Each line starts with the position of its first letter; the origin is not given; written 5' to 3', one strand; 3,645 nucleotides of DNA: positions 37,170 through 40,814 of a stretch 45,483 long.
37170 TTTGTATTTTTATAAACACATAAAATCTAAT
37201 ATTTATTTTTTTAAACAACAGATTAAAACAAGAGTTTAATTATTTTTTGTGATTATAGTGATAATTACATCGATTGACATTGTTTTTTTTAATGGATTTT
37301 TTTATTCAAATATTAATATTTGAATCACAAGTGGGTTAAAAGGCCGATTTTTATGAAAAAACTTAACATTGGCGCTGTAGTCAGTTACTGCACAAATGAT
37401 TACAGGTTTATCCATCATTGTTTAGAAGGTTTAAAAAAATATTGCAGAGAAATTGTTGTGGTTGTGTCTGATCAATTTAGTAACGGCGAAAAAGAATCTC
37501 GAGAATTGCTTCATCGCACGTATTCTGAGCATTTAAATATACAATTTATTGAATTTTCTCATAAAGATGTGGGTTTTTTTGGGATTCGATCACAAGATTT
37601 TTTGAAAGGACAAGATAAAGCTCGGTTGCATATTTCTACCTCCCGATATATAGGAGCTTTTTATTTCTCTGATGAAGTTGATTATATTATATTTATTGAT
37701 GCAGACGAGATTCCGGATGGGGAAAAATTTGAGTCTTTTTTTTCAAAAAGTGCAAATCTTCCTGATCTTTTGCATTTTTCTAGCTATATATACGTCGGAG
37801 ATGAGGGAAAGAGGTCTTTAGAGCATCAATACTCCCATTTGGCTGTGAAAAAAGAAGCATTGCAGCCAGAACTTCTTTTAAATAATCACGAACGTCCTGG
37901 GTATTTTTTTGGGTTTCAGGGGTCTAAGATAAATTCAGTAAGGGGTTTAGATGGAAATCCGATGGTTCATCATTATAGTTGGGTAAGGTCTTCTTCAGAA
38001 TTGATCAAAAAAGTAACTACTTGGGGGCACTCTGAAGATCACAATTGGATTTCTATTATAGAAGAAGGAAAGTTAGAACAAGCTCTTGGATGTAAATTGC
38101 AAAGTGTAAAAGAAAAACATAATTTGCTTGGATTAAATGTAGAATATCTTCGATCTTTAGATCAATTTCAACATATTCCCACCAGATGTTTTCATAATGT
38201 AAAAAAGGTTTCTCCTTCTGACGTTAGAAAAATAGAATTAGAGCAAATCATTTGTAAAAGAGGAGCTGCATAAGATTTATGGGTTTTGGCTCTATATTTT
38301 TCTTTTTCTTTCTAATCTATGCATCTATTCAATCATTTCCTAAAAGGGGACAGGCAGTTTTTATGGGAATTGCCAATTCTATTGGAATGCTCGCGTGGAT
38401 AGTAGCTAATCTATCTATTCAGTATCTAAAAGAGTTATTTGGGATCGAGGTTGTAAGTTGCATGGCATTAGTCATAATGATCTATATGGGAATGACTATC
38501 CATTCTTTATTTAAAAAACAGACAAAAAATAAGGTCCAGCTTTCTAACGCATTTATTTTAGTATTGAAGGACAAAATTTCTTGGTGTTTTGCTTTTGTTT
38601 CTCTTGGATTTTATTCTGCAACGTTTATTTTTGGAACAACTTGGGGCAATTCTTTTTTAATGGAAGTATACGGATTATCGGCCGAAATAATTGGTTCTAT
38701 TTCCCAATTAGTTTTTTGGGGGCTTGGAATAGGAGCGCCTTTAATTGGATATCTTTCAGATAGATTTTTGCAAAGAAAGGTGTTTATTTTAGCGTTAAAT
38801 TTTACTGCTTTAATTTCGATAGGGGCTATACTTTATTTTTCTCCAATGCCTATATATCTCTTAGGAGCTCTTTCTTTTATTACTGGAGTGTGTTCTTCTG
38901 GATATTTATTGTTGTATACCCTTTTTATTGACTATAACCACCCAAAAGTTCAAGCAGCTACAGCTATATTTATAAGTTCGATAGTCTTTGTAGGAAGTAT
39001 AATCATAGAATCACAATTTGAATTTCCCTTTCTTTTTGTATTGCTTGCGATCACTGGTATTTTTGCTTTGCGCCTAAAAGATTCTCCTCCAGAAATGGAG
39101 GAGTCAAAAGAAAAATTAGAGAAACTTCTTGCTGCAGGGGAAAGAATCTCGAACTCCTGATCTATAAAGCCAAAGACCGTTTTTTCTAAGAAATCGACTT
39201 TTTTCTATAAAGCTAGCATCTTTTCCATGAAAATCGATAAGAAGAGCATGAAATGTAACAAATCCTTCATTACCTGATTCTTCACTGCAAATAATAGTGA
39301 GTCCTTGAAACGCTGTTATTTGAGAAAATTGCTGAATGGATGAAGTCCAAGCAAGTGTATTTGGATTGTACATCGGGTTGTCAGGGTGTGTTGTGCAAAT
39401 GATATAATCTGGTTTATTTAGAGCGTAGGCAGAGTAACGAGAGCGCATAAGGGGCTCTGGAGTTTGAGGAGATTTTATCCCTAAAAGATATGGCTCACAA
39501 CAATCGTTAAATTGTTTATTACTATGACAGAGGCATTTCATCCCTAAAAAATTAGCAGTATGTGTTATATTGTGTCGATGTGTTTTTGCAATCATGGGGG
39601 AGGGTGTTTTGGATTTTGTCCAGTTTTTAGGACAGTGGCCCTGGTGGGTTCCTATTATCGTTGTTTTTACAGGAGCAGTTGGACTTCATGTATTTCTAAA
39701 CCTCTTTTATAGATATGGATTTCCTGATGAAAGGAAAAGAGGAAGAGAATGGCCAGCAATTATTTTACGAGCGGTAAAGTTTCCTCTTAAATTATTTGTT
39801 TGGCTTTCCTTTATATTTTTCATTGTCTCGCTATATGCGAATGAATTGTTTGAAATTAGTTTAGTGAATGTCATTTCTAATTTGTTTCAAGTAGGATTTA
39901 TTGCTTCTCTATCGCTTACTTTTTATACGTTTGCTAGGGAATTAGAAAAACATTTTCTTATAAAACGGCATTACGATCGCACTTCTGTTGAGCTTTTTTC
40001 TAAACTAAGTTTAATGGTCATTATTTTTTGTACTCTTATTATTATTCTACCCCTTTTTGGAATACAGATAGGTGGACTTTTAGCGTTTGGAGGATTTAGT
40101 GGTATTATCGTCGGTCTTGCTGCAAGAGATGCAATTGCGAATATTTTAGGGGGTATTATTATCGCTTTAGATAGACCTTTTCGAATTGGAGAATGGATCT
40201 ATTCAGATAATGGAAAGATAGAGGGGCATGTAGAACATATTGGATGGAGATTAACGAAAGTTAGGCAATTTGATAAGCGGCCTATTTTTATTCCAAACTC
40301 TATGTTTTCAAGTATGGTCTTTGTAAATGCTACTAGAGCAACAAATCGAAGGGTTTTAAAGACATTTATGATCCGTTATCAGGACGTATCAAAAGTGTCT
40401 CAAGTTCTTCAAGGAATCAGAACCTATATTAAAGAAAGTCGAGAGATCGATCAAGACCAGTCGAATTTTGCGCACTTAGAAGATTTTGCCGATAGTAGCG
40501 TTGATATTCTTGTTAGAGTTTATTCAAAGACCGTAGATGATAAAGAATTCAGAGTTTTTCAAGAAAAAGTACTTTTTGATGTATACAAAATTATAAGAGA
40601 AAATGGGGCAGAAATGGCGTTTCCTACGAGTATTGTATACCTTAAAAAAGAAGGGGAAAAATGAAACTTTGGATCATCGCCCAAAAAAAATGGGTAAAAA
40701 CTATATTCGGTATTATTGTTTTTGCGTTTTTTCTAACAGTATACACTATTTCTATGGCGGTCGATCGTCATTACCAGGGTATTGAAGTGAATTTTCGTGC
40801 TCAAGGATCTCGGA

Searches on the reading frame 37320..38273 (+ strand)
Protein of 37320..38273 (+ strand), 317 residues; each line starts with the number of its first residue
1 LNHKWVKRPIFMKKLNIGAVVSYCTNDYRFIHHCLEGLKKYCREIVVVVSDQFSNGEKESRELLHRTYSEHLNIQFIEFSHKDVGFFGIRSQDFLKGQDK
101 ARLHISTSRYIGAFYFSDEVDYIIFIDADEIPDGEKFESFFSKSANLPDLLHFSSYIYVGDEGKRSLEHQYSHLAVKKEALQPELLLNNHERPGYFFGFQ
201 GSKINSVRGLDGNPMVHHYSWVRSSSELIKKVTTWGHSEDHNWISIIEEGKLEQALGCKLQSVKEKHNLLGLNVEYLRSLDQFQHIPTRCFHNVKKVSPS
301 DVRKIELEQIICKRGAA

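Call 17: search_protein_families(library=pfam, proteins=[window:37320-38273:+], max_evalue=0.001)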
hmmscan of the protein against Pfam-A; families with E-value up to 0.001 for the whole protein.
window:37320-38273:+ (317 aa): 1 family
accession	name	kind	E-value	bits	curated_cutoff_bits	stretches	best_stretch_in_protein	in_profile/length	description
PF00535.33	Glycos_transf_2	-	5.7e-05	23.5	23.3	0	108-200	69-160/168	Glycosyl transferase family 2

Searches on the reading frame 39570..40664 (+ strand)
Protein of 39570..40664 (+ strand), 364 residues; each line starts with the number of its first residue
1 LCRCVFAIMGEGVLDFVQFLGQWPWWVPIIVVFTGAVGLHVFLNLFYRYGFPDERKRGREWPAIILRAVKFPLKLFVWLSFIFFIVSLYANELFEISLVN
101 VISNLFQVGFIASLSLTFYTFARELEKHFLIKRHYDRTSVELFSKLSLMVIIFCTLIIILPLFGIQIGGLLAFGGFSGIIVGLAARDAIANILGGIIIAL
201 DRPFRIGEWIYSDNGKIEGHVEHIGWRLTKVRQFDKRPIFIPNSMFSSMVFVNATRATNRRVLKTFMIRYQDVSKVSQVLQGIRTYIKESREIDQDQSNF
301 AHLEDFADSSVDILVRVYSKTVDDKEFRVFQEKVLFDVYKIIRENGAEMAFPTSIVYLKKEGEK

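Call 17: search_protein_families(library=pfam, proteins=[window:39570-40664:+], max_evalue=0.001)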
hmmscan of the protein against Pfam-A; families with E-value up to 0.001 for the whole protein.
window:39570-40664:+ (364 aa): 3 families
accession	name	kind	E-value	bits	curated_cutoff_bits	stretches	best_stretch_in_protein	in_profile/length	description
PF00924.24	MS_channel_2nd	-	9.8e-20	70.9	20.2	1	187-256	1-68/68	Mechanosensitive ion channel, beta-domain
PF21082.3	MS_channel_3rd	-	4.8e-08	33.8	21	1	272-349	12-88/88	Mechanosensitive ion channel MscS, C-terminal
PF21088.3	MS_channel_1st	-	4.6e-05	23.8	23.1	1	146-185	2-41/42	Mechanosensitive ion channel, transmembrane helices 2/3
